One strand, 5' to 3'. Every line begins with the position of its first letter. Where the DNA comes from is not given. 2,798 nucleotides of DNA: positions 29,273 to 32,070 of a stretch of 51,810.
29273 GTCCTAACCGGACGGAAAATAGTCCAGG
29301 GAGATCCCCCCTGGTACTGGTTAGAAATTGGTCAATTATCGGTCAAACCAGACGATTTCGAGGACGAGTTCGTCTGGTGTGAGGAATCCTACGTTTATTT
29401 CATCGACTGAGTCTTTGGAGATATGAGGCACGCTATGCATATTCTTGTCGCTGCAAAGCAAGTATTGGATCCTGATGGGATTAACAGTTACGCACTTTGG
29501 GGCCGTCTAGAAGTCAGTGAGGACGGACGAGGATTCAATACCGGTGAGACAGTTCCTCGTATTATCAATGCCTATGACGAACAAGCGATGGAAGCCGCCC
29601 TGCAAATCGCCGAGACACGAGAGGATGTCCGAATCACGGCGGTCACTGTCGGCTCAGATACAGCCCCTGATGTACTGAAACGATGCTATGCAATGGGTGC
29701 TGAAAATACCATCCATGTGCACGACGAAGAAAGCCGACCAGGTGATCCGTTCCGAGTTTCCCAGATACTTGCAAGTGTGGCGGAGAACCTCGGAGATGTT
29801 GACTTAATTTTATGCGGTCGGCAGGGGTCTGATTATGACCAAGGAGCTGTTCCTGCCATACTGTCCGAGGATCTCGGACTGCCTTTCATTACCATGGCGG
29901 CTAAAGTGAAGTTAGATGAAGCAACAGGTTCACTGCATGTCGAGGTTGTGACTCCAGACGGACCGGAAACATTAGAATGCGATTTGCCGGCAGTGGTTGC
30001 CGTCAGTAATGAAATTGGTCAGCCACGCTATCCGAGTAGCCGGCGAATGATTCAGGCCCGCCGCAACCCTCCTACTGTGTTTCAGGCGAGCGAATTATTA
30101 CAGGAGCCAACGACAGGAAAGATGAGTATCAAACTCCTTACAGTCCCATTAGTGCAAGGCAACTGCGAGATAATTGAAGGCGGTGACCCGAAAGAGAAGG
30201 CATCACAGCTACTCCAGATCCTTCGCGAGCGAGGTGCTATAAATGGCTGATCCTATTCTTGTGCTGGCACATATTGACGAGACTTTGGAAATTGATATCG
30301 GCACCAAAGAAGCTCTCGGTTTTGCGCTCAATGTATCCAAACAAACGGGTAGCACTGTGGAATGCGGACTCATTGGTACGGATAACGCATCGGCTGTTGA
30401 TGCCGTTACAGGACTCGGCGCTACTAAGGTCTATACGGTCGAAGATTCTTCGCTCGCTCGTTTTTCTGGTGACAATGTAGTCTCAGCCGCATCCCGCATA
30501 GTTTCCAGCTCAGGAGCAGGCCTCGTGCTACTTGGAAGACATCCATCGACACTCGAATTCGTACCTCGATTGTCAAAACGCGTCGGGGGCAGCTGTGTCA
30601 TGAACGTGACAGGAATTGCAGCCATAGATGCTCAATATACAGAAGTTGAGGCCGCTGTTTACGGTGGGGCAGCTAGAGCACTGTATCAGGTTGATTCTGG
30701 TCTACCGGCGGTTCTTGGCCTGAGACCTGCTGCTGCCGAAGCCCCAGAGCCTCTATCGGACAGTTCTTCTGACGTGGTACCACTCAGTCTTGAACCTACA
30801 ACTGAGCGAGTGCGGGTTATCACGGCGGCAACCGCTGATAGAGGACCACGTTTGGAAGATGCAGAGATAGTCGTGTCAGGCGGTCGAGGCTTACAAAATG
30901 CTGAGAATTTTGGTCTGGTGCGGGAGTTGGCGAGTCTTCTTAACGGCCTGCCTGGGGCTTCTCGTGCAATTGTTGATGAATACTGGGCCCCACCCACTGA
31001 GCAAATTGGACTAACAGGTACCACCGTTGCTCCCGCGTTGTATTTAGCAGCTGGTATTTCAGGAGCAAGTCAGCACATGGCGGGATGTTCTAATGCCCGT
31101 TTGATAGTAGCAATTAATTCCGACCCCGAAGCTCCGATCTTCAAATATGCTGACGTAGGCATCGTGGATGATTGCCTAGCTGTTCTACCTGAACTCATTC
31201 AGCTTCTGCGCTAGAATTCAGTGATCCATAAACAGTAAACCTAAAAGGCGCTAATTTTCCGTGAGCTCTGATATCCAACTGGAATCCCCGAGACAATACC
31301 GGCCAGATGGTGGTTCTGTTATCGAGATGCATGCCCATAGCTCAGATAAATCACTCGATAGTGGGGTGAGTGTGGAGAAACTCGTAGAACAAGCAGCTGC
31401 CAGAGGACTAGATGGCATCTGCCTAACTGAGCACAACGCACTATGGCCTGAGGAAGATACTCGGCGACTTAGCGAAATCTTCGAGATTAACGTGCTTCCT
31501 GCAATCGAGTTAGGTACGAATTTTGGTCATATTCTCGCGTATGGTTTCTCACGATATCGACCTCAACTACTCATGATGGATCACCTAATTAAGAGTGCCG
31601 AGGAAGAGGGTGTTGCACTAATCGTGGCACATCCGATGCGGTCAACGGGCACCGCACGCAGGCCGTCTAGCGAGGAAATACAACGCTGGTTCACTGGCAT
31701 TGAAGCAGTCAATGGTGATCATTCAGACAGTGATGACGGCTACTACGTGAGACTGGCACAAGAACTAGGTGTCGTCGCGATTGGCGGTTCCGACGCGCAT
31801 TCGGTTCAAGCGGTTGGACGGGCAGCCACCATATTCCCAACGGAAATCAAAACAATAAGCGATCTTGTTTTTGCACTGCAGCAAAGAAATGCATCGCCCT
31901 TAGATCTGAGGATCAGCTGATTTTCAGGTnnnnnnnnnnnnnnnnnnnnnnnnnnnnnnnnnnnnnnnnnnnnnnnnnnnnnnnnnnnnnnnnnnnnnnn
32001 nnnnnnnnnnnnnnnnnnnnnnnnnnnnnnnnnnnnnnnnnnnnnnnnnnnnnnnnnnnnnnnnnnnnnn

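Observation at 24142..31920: Nine-gene co-directional cluster (NTF2-like, CoA-transferase pair, SDR, NMO-like, orphan, EtfB, EtfA, PHP) with ETF but no acyl-CoA dehydrogenase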

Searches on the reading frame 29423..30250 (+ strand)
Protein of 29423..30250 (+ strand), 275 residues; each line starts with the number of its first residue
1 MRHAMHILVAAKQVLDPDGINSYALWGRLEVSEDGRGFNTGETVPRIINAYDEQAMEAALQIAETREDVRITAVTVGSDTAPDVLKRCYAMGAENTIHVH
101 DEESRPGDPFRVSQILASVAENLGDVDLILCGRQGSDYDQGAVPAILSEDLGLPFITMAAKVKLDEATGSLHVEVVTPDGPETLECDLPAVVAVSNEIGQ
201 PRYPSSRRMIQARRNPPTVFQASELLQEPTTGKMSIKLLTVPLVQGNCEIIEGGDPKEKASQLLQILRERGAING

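Call 3: search_protein_families(library=pfam, proteins=[window:29423-30250:+])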
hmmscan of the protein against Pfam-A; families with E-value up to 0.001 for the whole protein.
window:29423-30250:+ (275 aa): 1 family
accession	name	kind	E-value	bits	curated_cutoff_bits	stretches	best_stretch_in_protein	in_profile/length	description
PF01012.27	ETF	-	3.1e-27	96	26.7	1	44-220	9-176/181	Electron transfer flavoprotein domain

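Call 8: search_protein_families(library=ncbifam, proteins=[window:29423-30250:+], max_evalue=0.01)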
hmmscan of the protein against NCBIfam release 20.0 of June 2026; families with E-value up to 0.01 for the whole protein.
window:29423-30250:+ (275 aa): 6 families
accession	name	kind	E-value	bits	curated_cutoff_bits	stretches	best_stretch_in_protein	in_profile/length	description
NF040731.1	flavo_sub_EftB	exception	1.5e-35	122.9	445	1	40-271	25-258/260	electron transfer flavoprotein subunit beta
NF042971.1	AcrlCoAredClosAcrB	equivalog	1.3e-29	103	475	1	5-269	1-262/266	acryloyl-CoA reductase electron transfer subunit gamma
NF002888.0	PRK03359.1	subfamily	2.2e-26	92.8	219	1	47-268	33-253/256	putative electron transfer flavoprotein FixA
NF008998.0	PRK12342.1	equivalog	2e-25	89.6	338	1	47-269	32-251/254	electron transfer flavoprotein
TIGR04503.1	mft_etfB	hypoth_equivalog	3.1e-19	69.4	200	1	48-224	30-218/290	mycofactocin-associated electron transfer flavoprotein beta subunit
NF051844.1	ETFlavBetaProt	equivalog_domain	4.7e-07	29.6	350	1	59-203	27-165/254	electron transfer flavoprotein subunit beta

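Call 24: search_solved_structures(query=window:29423-30250:+, max_evalue=0.001)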
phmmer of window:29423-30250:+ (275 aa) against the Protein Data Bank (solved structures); distinct sequences matched with E-value up to 0.001: 10.
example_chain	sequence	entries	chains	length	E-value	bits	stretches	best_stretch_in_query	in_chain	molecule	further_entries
5ow0_B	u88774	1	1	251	2.8e-26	95.9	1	45-270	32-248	Electron transfer flavoprotein, beta subunit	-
6fah_B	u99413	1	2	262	6.2e-25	91.5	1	36-270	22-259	Caffeyl-CoA reductase-Etf complex subunit CarD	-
1efp_B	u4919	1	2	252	1.3e-21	80.6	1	29-218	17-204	PROTEIN (ELECTRON TRANSFER FLAVOPROTEIN)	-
4kpu_B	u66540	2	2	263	3.8e-21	79.1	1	43-267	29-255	Electron transfer flavoprotein alpha/beta-subunit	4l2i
7koe_A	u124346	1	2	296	3e-19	72.8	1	41-271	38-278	Electron transfer flavoprotein, beta subunit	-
2a1t_S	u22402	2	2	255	6.6e-18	68.5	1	6-236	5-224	Electron transfer flavoprotein beta-subunit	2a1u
7qh2_B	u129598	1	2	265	9.3e-18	68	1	42-219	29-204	Lactate dehydrogenase (NAD(+),ferredoxin) subunit LctB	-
1efv_B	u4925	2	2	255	1.2e-17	67.6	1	6-236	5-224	ELECTRON TRANSFER FLAVOPROTEIN | Electron transfer flavoprotein beta-subunit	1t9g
1o94_C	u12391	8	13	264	6e-17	65.3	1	24-269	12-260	ELECTRON TRANSFER FLAVOPROTEIN BETA-SUBUNIT | ELECTRON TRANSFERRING FLAVOPROTEIN BETA-SUBUNIT | Electron transfer flavoprotein subunit beta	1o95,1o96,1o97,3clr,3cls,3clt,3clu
5ol2_B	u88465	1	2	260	2.4e-16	63.3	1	39-216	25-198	Electron transfer flavoprotein small subunit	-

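Call 40: search_solved_structures(query=window:29423-30250:+, max_evalue=1e-15, show_alignments=4)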
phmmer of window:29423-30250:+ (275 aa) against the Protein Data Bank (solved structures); distinct sequences matched with E-value up to 1e-15: 10.
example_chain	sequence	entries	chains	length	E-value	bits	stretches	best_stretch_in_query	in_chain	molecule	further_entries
5ow0_B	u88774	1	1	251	2.8e-26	95.9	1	45-270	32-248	Electron transfer flavoprotein, beta subunit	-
6fah_B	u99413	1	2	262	6.2e-25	91.5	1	36-270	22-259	Caffeyl-CoA reductase-Etf complex subunit CarD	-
1efp_B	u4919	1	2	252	1.3e-21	80.6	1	29-218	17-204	PROTEIN (ELECTRON TRANSFER FLAVOPROTEIN)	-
4kpu_B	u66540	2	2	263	3.8e-21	79.1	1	43-267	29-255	Electron transfer flavoprotein alpha/beta-subunit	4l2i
7koe_A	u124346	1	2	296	3e-19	72.8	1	41-271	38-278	Electron transfer flavoprotein, beta subunit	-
2a1t_S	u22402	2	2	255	6.6e-18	68.5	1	6-236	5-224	Electron transfer flavoprotein beta-subunit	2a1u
7qh2_B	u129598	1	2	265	9.3e-18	68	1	42-219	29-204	Lactate dehydrogenase (NAD(+),ferredoxin) subunit LctB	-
1efv_B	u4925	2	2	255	1.2e-17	67.6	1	6-236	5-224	ELECTRON TRANSFER FLAVOPROTEIN | Electron transfer flavoprotein beta-subunit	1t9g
1o94_C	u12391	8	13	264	6e-17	65.3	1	24-269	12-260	ELECTRON TRANSFER FLAVOPROTEIN BETA-SUBUNIT | ELECTRON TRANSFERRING FLAVOPROTEIN BETA-SUBUNIT | Electron transfer flavoprotein subunit beta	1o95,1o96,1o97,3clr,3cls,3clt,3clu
5ol2_B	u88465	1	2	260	2.4e-16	63.3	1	39-216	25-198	Electron transfer flavoprotein small subunit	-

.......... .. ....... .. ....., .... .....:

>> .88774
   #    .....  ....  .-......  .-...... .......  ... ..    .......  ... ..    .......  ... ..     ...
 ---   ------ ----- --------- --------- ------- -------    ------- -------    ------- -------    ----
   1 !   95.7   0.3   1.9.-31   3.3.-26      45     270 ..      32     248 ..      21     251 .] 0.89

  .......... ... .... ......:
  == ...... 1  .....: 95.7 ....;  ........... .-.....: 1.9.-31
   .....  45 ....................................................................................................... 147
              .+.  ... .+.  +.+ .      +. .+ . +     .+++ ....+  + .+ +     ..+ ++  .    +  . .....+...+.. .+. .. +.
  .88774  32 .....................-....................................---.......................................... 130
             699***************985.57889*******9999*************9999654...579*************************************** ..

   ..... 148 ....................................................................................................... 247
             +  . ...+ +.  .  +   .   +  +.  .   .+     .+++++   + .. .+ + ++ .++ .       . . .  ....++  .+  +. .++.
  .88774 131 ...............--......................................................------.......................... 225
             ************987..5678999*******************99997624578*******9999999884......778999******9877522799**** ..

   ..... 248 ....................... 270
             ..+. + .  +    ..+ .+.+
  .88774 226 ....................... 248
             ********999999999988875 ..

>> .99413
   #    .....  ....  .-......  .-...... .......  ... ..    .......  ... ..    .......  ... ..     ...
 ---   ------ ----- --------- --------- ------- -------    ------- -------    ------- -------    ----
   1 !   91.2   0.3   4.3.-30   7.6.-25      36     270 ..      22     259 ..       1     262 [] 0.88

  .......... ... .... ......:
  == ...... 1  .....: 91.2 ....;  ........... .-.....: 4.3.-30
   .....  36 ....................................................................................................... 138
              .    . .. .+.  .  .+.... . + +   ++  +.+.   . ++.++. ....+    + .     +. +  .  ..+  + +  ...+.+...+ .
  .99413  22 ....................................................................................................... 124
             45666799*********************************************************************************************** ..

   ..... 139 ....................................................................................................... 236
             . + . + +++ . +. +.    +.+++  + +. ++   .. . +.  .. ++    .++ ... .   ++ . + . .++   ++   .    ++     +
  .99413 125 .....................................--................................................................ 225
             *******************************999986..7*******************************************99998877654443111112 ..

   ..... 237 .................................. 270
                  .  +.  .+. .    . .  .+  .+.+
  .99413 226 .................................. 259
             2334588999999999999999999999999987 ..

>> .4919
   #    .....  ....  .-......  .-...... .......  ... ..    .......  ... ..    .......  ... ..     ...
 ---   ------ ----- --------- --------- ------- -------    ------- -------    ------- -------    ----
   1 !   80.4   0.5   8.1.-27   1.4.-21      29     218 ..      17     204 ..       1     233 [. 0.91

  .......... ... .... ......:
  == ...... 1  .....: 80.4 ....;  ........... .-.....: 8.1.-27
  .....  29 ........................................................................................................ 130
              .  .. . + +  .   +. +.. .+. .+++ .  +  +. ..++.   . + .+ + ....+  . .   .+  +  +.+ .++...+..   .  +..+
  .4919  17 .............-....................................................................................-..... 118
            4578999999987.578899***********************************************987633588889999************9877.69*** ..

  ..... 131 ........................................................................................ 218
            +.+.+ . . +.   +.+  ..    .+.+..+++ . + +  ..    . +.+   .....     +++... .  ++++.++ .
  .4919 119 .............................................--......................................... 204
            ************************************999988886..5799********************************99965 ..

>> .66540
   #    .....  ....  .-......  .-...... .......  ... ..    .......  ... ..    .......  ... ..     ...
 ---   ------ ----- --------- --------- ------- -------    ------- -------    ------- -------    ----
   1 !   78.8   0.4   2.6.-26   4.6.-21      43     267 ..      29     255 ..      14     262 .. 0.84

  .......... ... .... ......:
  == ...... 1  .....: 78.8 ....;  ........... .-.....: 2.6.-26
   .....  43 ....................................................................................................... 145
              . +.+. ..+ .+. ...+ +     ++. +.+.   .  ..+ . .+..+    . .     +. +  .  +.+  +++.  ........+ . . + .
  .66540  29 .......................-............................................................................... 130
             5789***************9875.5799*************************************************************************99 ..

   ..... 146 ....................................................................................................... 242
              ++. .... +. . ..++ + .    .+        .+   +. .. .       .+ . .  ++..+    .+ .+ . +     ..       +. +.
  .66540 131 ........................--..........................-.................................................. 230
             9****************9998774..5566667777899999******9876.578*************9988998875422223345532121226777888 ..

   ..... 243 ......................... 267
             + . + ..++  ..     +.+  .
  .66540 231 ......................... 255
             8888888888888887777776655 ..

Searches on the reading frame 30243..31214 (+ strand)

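Call 3: search_protein_families(library=pfam, proteins=[window:30243-31214:+])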
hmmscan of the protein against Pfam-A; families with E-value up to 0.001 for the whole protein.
window:30243-31214:+ (323 aa): 2 families
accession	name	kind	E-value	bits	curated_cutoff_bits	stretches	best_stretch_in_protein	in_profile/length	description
PF00766.25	ETF_alpha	-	1.3e-31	108.8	27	1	204-282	2-80/81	Electron transfer flavoprotein FAD-binding domain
PF01012.27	ETF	-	2.7e-17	63.6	26.7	1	6-179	2-174/181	Electron transfer flavoprotein domain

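Call 8: search_protein_families(library=ncbifam, proteins=[window:30243-31214:+], max_evalue=0.01)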
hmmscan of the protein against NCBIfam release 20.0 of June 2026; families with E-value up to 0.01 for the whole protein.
window:30243-31214:+ (323 aa): 5 families
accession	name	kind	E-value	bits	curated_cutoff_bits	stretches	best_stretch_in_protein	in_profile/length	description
NF042970.1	AcrlCoAredClosAcrA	equivalog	3.5e-36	125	600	2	201-321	233-356/360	acryloyl-CoA reductase electron transfer subunit beta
NF008884.0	PRK11916.1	equivalog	2.5e-35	122.3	528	1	33-322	25-310/312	electron transfer flavoprotein subunit alpha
NF038209.1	mft_etfA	equivalog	7.4e-34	117.4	240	1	43-322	29-302/303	mycofactocin-associated electron transfer flavoprotein alpha subunit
NF002889.0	PRK03363.1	equivalog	2.3e-31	109.3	549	1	47-321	37-310/313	electron transfer flavoprotein subunit alpha/FixB family protein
NF051845.1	EtFlavAlphaProt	equivalog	9.8e-26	90.7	600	1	57-321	143-398/406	electron transfer flavoprotein subunit alpha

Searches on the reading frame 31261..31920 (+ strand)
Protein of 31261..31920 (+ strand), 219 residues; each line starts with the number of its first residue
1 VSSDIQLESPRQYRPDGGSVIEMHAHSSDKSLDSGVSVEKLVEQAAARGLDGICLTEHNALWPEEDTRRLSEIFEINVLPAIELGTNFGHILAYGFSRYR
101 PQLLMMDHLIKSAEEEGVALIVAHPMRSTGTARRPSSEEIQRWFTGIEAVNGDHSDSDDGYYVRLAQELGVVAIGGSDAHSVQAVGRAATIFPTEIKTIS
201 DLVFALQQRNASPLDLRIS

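Call 3: search_protein_families(library=pfam, proteins=[window:31261-31920:+])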
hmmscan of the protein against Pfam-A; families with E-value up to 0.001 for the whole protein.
window:31261-31920:+ (219 aa): 2 families
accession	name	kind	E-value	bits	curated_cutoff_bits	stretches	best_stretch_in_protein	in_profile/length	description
PF13263.12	PHP_C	-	1.4e-12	47.4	21.3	1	164-209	9-54/56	PHP-associated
PF02811.25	PHP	-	1.8e-08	35.3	26.4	1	23-121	2-58/164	PHP domain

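Call 8: search_protein_families(library=ncbifam, proteins=[window:31261-31920:+], max_evalue=0.01)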
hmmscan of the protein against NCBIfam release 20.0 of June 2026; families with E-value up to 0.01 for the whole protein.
window:31261-31920:+ (219 aa): 11 families
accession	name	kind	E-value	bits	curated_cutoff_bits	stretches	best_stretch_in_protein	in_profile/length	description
NF038032.1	CehA_McbA_metalo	domain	4e-18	65.9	80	1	21-207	5-209/315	CehA/McbA family metallohydrolase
NF041577.1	nside_bi_sphtase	equivalog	1.6e-10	40.6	400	2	115-185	182-255/276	3',5'-nucleoside bisphosphate phosphatase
NF041661.1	Cycl_ph_dihydrol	equivalog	2.3e-08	33.7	500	2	24-85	3-62/259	phosphoribosyl 1,2-cyclic phosphate 1,2-diphosphodiesterase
TIGR01856.1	hisJ_fam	subfamily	2.5e-07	30.6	90.2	1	22-67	2-49/252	histidinol-phosphatase HisJ family protein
NF005996.1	PRK08123.1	equivalog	1.2e-05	24.8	133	0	163-188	232-257/262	histidinol-phosphatase HisJ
NF047791.1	RNaseRnm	equivalog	0.0011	18.3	375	0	22-64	4-44/275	RNase RNM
NF005596.0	PRK07328.1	subfamily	0.0013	18.1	202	0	22-63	5-47/269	histidinol-phosphatase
NF001688.0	PRK00448.1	equivalog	0.0018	15.9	873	1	20-61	338-379/1445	PolC-type DNA polymerase III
NF006702.0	PRK09248.1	domain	0.0042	16.6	264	0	21-60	5-43/246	PHP domain-containing protein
NF005617.0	PRK07374.1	equivalog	0.0073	14.2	1653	0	20-62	3-45/1170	DNA polymerase III subunit alpha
NF042955.1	Ppl_antiphage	equivalog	0.0075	14.2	1000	0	114-193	140-219/882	anti-phage protein Ppl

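Call 45: search_solved_structures(query=window:31261-31920:+, max_evalue=0.01)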
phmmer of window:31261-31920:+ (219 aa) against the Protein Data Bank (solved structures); distinct sequences matched with E-value up to 0.01: 4.
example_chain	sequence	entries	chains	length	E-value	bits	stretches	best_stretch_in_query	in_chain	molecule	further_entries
7rty_A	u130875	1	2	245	0.00083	22.4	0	137-193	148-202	PsfC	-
9qpc_A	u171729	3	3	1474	0.002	21.1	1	10-64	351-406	DNA polymerase III PolC-type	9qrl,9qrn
3f2b_A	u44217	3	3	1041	0.0071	19.3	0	11-61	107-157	DNA-directed DNA polymerase III alpha chain | GEOBACILLUS KAUSTOPHILUS DNA POLC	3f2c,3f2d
2yxo_A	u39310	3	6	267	0.0095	18.9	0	38-68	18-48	Histidinol phosphatase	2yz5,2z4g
